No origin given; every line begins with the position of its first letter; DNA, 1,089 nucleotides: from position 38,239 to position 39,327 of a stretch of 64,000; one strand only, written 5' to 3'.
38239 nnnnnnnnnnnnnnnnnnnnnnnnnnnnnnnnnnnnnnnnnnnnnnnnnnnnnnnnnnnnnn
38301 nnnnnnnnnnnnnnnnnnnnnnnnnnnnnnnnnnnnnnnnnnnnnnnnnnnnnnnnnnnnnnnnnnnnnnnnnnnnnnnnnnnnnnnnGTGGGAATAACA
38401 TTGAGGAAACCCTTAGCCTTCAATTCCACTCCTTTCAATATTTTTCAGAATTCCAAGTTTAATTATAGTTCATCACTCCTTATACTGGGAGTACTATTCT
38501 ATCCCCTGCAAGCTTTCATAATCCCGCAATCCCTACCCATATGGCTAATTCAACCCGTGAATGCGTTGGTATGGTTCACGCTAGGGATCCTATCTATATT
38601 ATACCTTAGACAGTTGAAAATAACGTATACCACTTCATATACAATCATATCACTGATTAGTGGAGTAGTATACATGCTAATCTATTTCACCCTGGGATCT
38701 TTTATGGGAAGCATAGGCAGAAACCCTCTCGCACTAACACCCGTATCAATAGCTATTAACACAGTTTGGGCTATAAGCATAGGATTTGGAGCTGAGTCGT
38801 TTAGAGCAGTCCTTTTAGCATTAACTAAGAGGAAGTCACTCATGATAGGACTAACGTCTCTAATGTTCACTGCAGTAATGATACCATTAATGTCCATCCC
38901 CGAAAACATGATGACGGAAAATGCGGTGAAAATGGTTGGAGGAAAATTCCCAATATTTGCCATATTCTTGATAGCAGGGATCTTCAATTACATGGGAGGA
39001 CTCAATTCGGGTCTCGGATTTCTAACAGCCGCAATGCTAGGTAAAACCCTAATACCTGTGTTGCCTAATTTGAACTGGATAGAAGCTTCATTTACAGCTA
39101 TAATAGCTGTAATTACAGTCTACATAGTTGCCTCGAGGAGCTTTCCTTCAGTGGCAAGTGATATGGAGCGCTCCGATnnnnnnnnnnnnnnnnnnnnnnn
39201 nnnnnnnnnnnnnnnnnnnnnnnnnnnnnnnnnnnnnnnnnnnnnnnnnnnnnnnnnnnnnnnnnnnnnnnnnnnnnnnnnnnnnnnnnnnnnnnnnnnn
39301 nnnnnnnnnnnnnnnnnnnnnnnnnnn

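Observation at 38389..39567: Signal peptidase I domain fused to a ~260-aa, ~8-TM membrane domain of unknown function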

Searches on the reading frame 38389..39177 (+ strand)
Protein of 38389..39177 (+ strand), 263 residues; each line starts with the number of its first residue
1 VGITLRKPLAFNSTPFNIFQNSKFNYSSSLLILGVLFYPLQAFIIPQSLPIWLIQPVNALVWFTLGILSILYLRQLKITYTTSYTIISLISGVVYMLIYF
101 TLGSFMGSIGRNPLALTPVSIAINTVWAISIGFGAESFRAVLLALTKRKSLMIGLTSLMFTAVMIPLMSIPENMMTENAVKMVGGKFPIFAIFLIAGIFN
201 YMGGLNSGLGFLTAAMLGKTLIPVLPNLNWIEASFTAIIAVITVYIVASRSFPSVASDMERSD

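Call 9: search_protein_families(library=pfam, proteins=[window:38389-39177:+], max_evalue=10)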
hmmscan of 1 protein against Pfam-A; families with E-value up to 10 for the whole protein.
seq(263 aa): 0 families

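Call 26: search_protein_representatives(alignment_id=A2)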
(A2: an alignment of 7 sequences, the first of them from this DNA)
Query: 7 sequences, 257 profile positions. Proteins with E-value up to 0.001 (for the whole library): 365; up to 1e-10: 78; up to 1e-30: 5. The best 150 are listed.
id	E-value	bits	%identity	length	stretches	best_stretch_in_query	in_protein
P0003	3.2e-110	383.6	-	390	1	12-257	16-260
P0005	1.5e-93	329.0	-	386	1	11-256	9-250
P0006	8.7e-93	326.4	-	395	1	4-253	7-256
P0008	1.2e-78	280.1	-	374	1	12-253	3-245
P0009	1.3e-31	126.0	-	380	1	25-241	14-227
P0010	1.7e-21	92.8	-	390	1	10-250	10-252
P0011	3.2e-20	88.6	-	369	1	26-245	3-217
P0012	8.4e-20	87.3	-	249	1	150-250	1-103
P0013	2.4e-19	85.8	-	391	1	23-247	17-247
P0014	4.8e-19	84.8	-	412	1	28-252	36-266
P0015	1.2e-18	83.5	-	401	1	29-236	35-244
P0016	2.6e-18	82.4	-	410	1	22-246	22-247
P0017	8.0e-18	80.8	-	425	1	19-241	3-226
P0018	1.6e-17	79.8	-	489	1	23-255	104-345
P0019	3.2e-17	78.8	-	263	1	19-245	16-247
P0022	8.0e-17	77.5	-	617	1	22-249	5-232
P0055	1.4e-12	63.6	-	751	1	19-248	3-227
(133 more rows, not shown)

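Call 32: search_protein_families(library=pfam, alignment_id=A4, max_evalue=0.01)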
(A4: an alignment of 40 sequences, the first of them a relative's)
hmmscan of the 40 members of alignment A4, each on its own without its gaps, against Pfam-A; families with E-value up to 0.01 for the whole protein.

A. member 1, P0018 (489 aa): 2 families
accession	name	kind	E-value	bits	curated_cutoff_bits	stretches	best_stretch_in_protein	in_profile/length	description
PF10502.14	Peptidase_S26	-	0.00011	22.7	22.9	1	359-421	4-67/168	Signal peptidase, peptidase S26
PF00717.28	Peptidase_S24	-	0.0011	19.1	23.3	1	384-463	40-115/116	Peptidase S24-like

B. families by the number of members that match (of 40 scanned): 24 families
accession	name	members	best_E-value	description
PF10502.14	Peptidase_S26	17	2.4e-08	Signal peptidase, peptidase S26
PF00717.28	Peptidase_S24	13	3.5e-06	Peptidase S24-like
PF01476.26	LysM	1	7e-42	LysM domain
PF24517.2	CBM96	1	1.6e-33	Carbohydrate-binding module family 96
PF00353.25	HemolysinCabind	1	2e-23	RTX calcium-binding nonapeptide repeat (4 copies)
PF02518.31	HATPase_c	1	3.2e-23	Histidine kinase-, DNA gyrase B-, and HSP90-like ATPase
PF00072.30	Response_reg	1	2.7e-21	Response regulator receiver domain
PF01590.32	GAF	1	2.8e-13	GAF domain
PF23473.1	LysM3_LYK4_5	1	3e-13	LYK4/5 LysM3 domain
PF17210.9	SdrD_B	1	2.8e-11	SdrD B-like domain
PF17231.7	DUF5305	1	1.2e-10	Family of unknown function (DUF5305)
PF02369.22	Big_1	1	1.3e-10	Bacterial Ig-like domain (group 1)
PF00512.31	HisKA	1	3.9e-10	His Kinase A (phospho-acceptor) domain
PF08448.16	PAS_4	1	1.2e-09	PAS fold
PF23446.1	LysM1_NFP_LYK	1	1.5e-09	NFP/LYK LysM1 domain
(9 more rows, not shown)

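Call 48: search_solved_structures(query=A5, max_evalue=10, show_alignments=3)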
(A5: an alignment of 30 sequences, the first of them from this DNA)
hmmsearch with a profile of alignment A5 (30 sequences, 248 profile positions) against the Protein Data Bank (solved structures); distinct sequences matched with E-value up to 10: 0.

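Call 51: search_protein_families(library=pfam, alignment_id=A5, max_evalue=10)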
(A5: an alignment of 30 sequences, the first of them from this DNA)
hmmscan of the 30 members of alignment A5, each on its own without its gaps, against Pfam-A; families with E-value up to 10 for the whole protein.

A. member 1, seq(239 aa): 0 families

B. families by the number of members that match (of 30 scanned): 19 families
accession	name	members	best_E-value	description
PF03956.18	Lys_export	1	0.0067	Lysine exporter LysO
PF13572.11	DUF4134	1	0.015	Domain of unknown function (DUF4134)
PF06570.16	DUF1129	1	0.018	Protein of unknown function (DUF1129)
PF06808.19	DctM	1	0.029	Tripartite ATP-independent periplasmic transporter, DctM component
PF07694.17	5TM-5TMR_LYT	1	0.036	5TMR of 5TMR-LYT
PF10710.14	DUF2512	1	0.057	Protein of unknown function (DUF2512)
PF10348.14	DUF2427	1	0.066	Domain of unknown function (DUF2427)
PF06363.16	Picorna_P3A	1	0.068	Picornaviridae P3A protein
PF11862.13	DUF3382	1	0.14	Domain of unknown function (DUF3382)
PF15180.11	NPBW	1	0.15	Neuropeptides B and W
PF06210.16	DUF1003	1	0.19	Protein of unknown function (DUF1003)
PF20485.3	DUF6724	1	0.2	Family of unknown function (DUF6724)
PF02535.28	Zip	1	0.27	ZIP Zinc transporter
PF13906.12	AA_permease_C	1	0.28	C-terminus of AA_permease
PF10785.14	NADH-u_ox-rdase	1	0.37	NADH-ubiquinone oxidoreductase complex I, 21 kDa subunit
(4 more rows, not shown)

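Call 62: list_cluster_members(proteins=[P0009, P0010, P0011, P0013, P0014, P0017, P0022, P0168, P0162, P0055])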
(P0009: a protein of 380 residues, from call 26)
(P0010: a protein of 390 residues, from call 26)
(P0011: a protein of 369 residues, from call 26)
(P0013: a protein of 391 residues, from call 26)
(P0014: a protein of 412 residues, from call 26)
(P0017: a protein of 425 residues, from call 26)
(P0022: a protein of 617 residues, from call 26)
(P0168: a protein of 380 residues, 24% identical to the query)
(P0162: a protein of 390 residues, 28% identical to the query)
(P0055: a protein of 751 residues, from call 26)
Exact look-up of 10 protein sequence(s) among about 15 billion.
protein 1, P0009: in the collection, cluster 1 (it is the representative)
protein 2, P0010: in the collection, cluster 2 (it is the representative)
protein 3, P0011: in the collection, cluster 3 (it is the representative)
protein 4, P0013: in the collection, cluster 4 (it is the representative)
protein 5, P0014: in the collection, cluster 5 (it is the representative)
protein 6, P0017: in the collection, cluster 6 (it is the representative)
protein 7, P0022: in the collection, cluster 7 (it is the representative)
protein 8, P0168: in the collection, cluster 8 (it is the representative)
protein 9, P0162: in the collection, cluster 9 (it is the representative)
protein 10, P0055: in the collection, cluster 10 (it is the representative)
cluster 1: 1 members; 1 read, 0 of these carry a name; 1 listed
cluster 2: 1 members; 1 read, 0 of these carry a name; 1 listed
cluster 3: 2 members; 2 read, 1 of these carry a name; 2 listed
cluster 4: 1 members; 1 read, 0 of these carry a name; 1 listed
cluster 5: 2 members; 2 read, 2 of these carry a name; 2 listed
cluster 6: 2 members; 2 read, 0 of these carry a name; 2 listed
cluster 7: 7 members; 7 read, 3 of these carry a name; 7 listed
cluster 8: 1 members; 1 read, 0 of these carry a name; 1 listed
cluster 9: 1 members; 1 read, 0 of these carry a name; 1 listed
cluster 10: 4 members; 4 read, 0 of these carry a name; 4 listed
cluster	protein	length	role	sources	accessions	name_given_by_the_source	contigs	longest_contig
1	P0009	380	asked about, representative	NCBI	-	-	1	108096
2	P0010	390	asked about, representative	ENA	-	-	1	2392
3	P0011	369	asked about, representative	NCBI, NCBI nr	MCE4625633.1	MAG: signal peptidase I [Desulfurococcales archaeon] | signal peptidase I [Desulfurococcales archaeon]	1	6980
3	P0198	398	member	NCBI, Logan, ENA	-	-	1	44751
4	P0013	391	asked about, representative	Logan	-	-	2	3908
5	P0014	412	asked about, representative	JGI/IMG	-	signal peptidase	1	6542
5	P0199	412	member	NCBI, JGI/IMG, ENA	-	signal peptidase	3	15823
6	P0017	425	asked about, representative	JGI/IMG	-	-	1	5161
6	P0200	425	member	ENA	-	-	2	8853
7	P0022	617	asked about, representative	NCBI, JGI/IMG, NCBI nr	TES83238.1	MAG: signal peptidase I [Hadesarchaea archaeon]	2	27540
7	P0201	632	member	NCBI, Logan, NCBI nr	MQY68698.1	MAG: signal peptidase I [Hadesarchaea archaeon] | signal peptidase I [Hadesarchaea archaeon]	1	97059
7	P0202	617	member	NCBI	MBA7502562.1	hypothetical protein ES706_01152 [subsurface metagenome]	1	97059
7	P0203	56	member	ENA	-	-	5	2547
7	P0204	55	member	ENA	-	-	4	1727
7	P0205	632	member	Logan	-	-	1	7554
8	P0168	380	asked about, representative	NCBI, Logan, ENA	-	-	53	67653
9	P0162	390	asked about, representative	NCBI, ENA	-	-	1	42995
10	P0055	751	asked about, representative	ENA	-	-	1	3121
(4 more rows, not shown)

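Call 77: find_encoding_contigs(protein=P0019, flank=4000, max_places=2)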
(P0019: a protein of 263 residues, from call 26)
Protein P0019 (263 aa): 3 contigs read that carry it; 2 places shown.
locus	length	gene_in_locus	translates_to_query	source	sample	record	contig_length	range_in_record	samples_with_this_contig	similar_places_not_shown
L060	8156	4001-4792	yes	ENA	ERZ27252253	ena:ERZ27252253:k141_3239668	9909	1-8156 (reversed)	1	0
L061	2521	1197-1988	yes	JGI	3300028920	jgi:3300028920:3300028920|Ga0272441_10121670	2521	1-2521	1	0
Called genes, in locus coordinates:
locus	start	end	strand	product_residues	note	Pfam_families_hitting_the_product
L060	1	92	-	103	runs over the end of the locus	-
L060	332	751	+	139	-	-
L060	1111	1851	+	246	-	PF00072:Response_reg, PF00486:Trans_reg_C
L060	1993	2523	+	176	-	-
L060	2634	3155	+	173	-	-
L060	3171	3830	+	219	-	-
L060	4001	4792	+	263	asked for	-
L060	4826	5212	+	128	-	PF10502:Peptidase_S26 (weak)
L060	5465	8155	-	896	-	?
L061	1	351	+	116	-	?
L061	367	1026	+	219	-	-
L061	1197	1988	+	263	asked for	-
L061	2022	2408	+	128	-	PF10502:Peptidase_S26 (weak)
